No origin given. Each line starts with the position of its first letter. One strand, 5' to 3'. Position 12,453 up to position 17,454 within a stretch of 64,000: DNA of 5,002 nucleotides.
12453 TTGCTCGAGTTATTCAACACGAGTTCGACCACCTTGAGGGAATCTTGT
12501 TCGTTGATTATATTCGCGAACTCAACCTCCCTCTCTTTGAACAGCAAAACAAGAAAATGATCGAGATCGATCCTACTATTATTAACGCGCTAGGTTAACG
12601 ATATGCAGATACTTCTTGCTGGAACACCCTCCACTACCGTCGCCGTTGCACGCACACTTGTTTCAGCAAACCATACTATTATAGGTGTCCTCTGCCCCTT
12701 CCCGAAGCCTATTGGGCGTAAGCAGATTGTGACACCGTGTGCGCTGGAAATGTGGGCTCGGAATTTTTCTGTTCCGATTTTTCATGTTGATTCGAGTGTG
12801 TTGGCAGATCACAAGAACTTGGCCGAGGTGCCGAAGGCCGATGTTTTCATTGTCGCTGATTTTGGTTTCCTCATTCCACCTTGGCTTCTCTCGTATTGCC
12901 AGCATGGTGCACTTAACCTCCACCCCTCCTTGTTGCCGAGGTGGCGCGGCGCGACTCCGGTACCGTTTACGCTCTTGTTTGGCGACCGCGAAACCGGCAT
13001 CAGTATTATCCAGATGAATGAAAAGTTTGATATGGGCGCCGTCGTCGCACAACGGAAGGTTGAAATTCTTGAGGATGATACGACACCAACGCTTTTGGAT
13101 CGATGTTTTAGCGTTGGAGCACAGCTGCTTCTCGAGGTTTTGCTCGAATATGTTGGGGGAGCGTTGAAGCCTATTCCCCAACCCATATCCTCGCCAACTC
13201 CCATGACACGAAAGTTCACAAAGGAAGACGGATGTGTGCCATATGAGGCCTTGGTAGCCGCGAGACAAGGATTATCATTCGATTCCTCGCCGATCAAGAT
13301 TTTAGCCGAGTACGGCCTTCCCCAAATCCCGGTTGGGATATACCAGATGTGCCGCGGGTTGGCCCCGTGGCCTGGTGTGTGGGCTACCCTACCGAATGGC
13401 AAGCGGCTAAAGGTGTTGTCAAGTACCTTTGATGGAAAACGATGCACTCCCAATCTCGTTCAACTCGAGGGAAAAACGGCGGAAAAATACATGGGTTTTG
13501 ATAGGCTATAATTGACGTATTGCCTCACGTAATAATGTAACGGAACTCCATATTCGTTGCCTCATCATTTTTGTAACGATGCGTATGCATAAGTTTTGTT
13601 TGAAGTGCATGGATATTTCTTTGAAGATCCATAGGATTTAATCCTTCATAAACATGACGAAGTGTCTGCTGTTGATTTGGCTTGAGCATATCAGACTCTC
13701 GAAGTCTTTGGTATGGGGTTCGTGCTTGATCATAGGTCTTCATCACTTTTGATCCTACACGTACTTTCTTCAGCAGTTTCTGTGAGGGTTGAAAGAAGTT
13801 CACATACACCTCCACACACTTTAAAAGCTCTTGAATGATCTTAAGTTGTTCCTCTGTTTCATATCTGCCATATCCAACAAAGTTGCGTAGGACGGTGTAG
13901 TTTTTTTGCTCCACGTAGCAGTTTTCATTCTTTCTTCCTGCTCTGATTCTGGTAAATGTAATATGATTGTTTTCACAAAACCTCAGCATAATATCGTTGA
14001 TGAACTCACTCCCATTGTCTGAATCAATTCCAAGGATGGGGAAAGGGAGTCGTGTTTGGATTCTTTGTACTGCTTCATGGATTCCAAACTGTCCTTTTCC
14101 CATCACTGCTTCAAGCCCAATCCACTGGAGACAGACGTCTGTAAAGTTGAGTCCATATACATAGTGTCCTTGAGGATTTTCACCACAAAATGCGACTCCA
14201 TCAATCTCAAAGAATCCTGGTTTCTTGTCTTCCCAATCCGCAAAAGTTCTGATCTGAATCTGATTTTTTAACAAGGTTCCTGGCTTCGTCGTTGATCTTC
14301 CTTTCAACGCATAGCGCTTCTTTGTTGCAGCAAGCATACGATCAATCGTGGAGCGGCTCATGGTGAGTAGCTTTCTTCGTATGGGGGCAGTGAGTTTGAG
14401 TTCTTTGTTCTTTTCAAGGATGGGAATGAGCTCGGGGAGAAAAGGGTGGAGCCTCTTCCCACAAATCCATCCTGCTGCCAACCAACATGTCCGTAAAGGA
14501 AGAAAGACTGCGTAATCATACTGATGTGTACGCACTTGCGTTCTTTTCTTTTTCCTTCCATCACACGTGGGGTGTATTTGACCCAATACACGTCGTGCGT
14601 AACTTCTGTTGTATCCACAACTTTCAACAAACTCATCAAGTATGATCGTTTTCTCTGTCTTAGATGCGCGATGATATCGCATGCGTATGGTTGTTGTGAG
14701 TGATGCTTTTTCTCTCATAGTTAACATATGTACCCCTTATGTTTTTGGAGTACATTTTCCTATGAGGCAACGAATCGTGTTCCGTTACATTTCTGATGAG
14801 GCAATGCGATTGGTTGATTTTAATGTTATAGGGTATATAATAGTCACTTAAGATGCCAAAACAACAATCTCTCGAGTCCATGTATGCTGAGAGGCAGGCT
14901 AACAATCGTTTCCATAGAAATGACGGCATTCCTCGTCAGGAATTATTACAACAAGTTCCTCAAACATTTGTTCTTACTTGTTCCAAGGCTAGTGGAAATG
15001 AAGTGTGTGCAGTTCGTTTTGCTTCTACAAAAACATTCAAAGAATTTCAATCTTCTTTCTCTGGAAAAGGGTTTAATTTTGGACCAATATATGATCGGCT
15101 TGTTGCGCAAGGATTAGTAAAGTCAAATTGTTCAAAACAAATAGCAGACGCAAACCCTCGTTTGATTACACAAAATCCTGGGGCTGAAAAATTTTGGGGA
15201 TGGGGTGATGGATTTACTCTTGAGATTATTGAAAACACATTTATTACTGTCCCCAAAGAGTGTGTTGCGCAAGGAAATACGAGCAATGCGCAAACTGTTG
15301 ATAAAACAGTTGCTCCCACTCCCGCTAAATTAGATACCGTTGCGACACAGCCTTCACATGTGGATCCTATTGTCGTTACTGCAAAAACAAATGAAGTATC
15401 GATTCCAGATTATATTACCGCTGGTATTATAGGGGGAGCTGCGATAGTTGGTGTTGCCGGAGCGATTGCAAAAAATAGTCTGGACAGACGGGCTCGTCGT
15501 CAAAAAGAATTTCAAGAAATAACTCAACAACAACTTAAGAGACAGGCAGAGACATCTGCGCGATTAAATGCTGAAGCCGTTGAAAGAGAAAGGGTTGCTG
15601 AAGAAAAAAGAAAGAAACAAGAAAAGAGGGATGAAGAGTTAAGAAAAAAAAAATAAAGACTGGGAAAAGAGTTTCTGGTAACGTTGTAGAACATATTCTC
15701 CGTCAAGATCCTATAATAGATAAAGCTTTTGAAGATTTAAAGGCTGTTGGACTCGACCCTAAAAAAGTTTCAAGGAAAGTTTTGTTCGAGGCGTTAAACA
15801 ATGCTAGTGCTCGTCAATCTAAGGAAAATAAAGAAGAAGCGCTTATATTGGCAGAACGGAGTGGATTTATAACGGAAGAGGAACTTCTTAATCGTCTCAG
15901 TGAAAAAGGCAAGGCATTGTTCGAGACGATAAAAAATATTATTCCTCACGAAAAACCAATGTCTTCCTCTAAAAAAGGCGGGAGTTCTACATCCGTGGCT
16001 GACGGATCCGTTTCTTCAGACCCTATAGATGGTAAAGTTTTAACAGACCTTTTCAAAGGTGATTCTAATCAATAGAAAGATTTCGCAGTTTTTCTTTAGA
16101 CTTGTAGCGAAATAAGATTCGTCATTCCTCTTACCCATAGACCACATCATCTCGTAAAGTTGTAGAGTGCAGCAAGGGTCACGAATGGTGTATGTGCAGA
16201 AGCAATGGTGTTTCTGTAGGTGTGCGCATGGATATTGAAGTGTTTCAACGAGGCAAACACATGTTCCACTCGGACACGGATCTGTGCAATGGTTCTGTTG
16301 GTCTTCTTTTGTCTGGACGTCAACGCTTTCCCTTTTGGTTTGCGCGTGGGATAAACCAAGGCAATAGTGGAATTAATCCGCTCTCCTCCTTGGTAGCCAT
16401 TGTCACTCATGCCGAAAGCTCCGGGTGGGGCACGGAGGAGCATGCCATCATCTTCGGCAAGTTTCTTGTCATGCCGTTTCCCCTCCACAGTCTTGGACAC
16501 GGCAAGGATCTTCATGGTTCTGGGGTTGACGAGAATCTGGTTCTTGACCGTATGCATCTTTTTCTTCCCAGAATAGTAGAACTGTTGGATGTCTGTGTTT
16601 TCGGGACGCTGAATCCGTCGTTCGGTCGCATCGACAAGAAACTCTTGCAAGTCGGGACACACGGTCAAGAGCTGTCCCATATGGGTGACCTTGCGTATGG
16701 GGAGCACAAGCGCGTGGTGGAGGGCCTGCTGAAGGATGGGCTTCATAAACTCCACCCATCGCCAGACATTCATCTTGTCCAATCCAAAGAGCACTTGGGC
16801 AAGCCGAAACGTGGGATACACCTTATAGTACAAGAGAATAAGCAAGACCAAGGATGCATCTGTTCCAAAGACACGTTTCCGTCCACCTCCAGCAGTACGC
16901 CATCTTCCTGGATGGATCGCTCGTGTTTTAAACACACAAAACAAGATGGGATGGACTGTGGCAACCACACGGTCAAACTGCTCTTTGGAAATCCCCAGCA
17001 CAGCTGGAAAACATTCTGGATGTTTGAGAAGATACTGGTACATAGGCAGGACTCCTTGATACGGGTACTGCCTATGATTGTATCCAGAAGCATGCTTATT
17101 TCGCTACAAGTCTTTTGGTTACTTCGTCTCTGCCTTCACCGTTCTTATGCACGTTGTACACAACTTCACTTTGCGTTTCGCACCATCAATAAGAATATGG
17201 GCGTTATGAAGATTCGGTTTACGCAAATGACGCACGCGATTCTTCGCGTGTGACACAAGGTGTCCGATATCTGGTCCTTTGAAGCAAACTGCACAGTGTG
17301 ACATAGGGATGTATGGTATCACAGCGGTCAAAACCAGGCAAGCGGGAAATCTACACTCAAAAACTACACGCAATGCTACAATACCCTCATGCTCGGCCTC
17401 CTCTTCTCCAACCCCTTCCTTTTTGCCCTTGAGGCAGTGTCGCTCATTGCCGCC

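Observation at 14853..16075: Gene between two IS elements split by an A10 homopolymer; downstream frame is protein-like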

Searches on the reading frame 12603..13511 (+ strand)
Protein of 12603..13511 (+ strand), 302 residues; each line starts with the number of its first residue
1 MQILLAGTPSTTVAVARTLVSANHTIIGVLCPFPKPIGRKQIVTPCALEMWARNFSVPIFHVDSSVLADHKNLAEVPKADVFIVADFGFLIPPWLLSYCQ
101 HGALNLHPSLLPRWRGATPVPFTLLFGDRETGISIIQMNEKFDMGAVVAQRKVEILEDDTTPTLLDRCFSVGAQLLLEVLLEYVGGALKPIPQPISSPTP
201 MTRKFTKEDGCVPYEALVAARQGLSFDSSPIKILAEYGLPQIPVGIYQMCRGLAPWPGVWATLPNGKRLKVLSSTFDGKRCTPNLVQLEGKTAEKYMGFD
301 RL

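Call 49: search_protein_families(library=pfam, proteins=[window:12603-13511:+], max_evalue=0.001)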
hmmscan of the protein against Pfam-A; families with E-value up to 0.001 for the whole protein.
window:12603-13511:+ (302 aa): 2 families
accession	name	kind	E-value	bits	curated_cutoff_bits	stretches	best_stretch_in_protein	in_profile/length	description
PF00551.24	Formyl_trans_N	-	3.5e-30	105.5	26.1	1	4-180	6-181/181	Formyl transferase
PF02911.23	Formyl_trans_C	-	6.3e-05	23.5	21.1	1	246-276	18-47/100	Formyl transferase, C-terminal domain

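Call 51: find_encoding_contigs(protein=window:12603-13511:+, flank=4000, max_places=10)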
Protein window:12603-13511:+ (302 aa): 1 contig read that carries it; 1 place shown.
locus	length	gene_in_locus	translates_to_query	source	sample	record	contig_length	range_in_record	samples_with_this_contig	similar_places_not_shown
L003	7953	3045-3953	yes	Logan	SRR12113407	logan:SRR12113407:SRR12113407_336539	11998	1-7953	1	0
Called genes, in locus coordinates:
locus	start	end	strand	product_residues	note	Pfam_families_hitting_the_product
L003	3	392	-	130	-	?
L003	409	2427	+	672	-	PF04932:Wzy_C, PF13414:TPR_11 (faint), PF13371:TPR_9 (weak)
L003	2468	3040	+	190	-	PF01327:Pep_deformylase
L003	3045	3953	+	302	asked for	PF00551:Formyl_trans_N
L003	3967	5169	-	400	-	-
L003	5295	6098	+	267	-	-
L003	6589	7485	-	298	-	PF01609:DDE_Tnp_1, PF13359:DDE_Tnp_4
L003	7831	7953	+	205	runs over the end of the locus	PF02163:Peptidase_M50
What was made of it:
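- Tried and rejected: It occurs only in SRR12113407 (call 51).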

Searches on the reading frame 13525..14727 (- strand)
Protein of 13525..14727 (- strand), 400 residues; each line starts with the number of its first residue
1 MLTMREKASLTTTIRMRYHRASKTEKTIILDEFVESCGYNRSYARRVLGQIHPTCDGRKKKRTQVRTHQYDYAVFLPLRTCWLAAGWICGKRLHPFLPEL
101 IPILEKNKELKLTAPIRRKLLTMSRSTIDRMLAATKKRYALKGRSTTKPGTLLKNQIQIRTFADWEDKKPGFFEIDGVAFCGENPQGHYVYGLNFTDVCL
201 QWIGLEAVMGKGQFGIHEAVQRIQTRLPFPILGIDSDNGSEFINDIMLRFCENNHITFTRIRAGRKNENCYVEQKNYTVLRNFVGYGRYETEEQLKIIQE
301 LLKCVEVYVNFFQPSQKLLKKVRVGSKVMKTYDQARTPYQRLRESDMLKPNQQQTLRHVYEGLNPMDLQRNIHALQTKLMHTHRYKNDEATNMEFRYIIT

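Call 5: search_protein_families(library=pfam, proteins=[window:13525-14727:-], max_evalue=1)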
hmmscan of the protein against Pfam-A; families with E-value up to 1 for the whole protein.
window:13525-14727:- (400 aa): 3 families
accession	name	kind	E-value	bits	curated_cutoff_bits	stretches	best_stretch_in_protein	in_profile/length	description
PF00665.32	rve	-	0.0015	19.2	32.6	1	174-265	9-101/102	Integrase core domain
PF09303.15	KcnmB2_inactiv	-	0.043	14.2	25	1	324-348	5-31/32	KCNMB2, ball and chain domain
PF01335.27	DED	-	0.23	12.2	35.9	1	324-376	28-80/82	Death effector domain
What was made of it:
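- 13515..14808 (-): IS481-like insertion sequence (1294 bp). It has a 400-aa transposase ORF at 13525..14727, imperfect terminal inverted repeats of about 26 bp, and a 4-bp target duplication ATTG at 13511-13514 and 14809-14812. It is absent from the orthologous locus. Pfam rve 1.5e-3 (call 5).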

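Call 30: search_protein_families(library=ncbifam, proteins=[window:13525-14727:-], max_evalue=0.1)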
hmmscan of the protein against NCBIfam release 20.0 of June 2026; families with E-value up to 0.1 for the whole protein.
window:13525-14727:- (400 aa): 2 families
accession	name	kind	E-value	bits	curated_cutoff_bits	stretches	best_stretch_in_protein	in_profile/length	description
NF033577.2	transpos_IS481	equivalog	7.3e-13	48.7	224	1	116-296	86-256/284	IS481 family transposase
NF033516.0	transpos_IS3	equivalog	7.3e-06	25.5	160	1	226-296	271-341/369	IS3 family transposase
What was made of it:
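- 13515..14808 (-): NCBIfam NF033577 IS481 7.3e-13, below the family cutoff (call 30).
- On IS481 family (left flanking element): NF033577 gives 48.7 bits against a cutoff of 224, and rve gives 19.2 bits against a cutoff of 32.6 (calls 5, 30).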

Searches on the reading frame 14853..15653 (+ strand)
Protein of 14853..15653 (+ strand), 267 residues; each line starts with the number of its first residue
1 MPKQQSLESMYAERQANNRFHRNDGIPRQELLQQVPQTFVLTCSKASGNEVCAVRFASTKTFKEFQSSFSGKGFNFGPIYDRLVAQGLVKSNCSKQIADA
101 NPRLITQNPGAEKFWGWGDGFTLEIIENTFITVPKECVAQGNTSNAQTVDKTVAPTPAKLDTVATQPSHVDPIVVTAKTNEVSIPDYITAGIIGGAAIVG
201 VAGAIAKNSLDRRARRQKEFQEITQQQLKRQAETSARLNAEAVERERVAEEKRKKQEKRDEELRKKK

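Call 42: search_protein_families(library=phrogs, proteins=[window:14853-15653:+], max_evalue=0.1)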
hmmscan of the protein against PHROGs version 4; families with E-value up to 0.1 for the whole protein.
window:14853-15653:+ (267 aa): 4 families
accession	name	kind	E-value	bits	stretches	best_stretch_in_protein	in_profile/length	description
phrog_739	-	lysis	0.00045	21.4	1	187-266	6-81/122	Rz-like spanin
phrog_11105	-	unknown function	0.0062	17.4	1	180-257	28-103/104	-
phrog_1716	-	tail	0.022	14.2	1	159-265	519-609/943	tail length tape measure protein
phrog_5151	-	lysis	0.056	14.8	1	190-265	7-83/111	Rz-like spanin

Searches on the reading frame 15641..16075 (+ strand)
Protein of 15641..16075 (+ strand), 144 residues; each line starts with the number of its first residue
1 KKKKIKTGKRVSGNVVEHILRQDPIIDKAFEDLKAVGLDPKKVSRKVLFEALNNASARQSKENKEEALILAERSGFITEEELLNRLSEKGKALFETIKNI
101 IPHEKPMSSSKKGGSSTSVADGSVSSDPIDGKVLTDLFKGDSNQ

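Call 30: search_protein_families(library=ncbifam, proteins=[window:15641-16075:+], max_evalue=0.1)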
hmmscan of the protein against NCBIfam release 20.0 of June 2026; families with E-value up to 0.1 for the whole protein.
window:15641-16075:+ (144 aa): 1 family
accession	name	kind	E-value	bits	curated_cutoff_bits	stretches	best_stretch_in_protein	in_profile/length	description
NF002377.0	PRK01371.1-4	equivalog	0.06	13.7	96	1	28-65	56-93/119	sec-independent translocase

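Call 42: search_protein_families(library=phrogs, proteins=[window:15641-16075:+], max_evalue=0.1)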
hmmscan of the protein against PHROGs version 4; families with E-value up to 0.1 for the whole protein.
window:15641-16075:+ (144 aa): 0 families

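Call 46: predict_structure(protein=window:15641-16075:+)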
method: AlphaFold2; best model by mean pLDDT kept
length: 144 residues; sequences in the alignment: 1
mean_pLDDT: 59.5   pTM: 0.36
mean pLDDT of the five models: 59.5, 56.5, 53.7, 49.0, 48.7
residues with pLDDT >= 90: 0; 70-90: 25; 50-70: 88; < 50: 31
segments of 3 or more residues with pLDDT < 50: 61-64, 66-71, 102-111
pLDDT, mean of each block of 10 residues (from residue 1): 62 56 70 77 70 68 47 52 58 61 46 55 52 64 48
secondary structure, 60 per line:
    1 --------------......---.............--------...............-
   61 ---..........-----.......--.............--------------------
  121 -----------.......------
elements in order: H15-20 H24-36 H45-59 H64-73 H79-85 H88-100 H132-138

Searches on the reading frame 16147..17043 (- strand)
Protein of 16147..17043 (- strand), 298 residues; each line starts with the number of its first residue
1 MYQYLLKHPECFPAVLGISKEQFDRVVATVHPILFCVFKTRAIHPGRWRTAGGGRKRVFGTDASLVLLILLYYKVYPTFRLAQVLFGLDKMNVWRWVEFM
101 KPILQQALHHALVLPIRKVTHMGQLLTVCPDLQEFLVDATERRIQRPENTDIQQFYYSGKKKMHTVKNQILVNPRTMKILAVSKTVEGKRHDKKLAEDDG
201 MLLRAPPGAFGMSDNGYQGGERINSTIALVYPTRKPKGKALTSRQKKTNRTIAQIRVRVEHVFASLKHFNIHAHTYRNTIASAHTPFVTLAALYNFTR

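Call 5: search_protein_families(library=pfam, proteins=[window:16147-17043:-], max_evalue=1)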
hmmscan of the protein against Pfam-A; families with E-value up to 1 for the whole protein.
window:16147-17043:- (298 aa): 3 families
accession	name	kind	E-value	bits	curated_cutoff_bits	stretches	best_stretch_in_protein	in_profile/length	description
PF13359.12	DDE_Tnp_4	-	3.1e-27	95.6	24.8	1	137-295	1-158/158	DDE superfamily endonuclease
PF01609.27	DDE_Tnp_1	-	3.2e-18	66.7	23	1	133-295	5-199/200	Transposase DDE domain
PF13613.12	HTH_Tnp_4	-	5.4e-06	26.3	27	1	66-108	9-51/53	Helix-turn-helix of DDE superfamily endonuclease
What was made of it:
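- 16098..17113 (-): IS5-family insertion sequence (1016 bp). It has perfect 19-bp terminal inverted repeats, a 298-aa DDE transposase at 16147..17043, and a target duplication TTT (16095-16097 / 17114-17116, boundaries within 1 nt). It sits in the convergent spacer between the gene and rpmB and is absent from the orthologous locus. DDE_Tnp_4 3.1e-27 (call 5).
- On IS5 family (right flanking element): PF13359 gives 95.6 bits, above its cutoff of 24.8 (call 5).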

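Call 30: search_protein_families(library=ncbifam, proteins=[window:16147-17043:-], max_evalue=0.1)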
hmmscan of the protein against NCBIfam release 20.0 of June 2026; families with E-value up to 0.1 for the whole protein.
window:16147-17043:- (298 aa): 6 families
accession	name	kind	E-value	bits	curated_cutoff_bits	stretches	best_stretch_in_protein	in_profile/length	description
NF033581.1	transpos_IS5_4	equivalog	1.5e-25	90.1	140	1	134-296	117-284/285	IS5 family transposase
NF033580.1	transpos_IS5_3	equivalog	7.8e-06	25.6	110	1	86-293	55-254/258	IS5 family transposase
NF033520.1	transpos_IS982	equivalog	0.0033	17.1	130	1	185-278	131-224/243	IS982 family transposase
NF033578.1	transpos_IS5_1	equivalog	0.0074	15.5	275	1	213-297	333-414/419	IS5 family transposase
NF033551.1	transpos_IS1182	equivalog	0.023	13.6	270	1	235-298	420-484/488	IS1182 family transposase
NF033579.1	transpos_IS5_2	equivalog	0.025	14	140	1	135-198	111-171/289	IS5 family transposase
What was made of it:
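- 16098..17113 (-): NF033581 IS5 1.5e-25, below the family cutoff (call 30).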

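Call 52: find_encoding_contigs(protein=window:16147-17043:-, flank=2000, max_places=10)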
Protein window:16147-17043:- (298 aa): no gene with exactly this product is on record in the collection.

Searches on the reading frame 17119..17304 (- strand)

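Call 49: search_protein_families(library=pfam, proteins=[window:17119-17304:-], max_evalue=0.001)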
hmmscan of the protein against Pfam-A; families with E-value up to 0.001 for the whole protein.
window:17119-17304:- (61 aa): 1 family
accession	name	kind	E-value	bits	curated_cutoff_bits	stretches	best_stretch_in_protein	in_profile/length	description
PF00830.24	Ribosomal_L28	-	2.3e-14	53.6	27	1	3-57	2-58/60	Ribosomal L28 family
